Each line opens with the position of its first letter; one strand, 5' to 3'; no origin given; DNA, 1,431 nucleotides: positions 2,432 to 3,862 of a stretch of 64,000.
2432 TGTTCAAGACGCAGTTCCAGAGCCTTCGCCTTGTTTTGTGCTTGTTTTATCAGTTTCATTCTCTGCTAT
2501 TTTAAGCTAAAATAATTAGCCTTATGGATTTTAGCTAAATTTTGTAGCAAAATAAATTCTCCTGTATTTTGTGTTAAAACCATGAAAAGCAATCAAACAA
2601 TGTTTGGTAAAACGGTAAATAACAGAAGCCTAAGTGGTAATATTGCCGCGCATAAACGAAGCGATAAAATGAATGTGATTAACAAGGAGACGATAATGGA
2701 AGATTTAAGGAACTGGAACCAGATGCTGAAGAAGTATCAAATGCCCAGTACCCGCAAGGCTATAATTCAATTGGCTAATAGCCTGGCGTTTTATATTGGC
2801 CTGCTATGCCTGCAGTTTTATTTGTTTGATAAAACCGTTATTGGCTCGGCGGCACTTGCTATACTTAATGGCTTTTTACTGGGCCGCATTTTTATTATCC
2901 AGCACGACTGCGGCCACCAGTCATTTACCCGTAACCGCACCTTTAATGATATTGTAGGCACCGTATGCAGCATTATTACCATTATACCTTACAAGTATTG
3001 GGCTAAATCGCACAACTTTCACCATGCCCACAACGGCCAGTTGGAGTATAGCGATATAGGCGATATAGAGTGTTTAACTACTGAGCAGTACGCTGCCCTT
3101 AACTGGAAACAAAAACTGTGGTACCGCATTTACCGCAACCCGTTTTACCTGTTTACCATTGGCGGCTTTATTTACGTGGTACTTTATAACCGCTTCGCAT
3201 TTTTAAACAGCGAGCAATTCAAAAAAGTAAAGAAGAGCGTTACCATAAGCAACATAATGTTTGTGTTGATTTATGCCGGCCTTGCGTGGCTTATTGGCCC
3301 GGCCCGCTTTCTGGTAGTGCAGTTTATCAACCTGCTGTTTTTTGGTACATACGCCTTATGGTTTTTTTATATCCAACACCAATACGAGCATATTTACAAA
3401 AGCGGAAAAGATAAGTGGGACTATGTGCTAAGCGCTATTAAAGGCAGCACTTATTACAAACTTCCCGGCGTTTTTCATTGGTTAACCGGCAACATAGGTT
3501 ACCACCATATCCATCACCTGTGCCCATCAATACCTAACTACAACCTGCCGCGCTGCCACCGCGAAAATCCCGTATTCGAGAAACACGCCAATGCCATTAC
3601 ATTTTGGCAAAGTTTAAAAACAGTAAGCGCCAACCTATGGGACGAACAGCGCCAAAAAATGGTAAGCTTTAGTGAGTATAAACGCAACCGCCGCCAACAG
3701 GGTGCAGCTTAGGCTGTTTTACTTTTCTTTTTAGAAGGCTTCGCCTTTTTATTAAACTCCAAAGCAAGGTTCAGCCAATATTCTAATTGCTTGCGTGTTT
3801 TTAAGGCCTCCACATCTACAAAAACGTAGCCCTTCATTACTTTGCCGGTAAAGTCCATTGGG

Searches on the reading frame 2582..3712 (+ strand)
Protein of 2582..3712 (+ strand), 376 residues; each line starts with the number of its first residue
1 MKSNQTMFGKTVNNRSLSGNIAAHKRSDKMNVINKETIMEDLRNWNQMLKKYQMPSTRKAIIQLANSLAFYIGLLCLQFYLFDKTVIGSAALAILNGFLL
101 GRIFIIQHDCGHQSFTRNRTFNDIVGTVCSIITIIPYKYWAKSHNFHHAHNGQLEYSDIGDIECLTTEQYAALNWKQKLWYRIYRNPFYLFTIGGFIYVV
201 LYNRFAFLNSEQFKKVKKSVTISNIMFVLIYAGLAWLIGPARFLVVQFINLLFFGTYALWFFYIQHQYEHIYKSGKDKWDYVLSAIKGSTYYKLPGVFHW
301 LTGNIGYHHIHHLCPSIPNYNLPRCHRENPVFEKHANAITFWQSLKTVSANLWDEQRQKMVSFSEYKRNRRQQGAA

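Call 14: search_protein_families(library=pfam, proteins=[window:2582-3712:+], max_evalue=0.001)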
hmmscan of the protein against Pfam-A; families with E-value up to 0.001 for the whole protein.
window:2582-3712:+ (376 aa): 1 family
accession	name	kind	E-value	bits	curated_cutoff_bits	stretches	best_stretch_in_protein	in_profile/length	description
PF00487.30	FA_desaturase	-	5.1e-36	125.2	29.7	1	90-336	6-246/253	Fatty acid desaturase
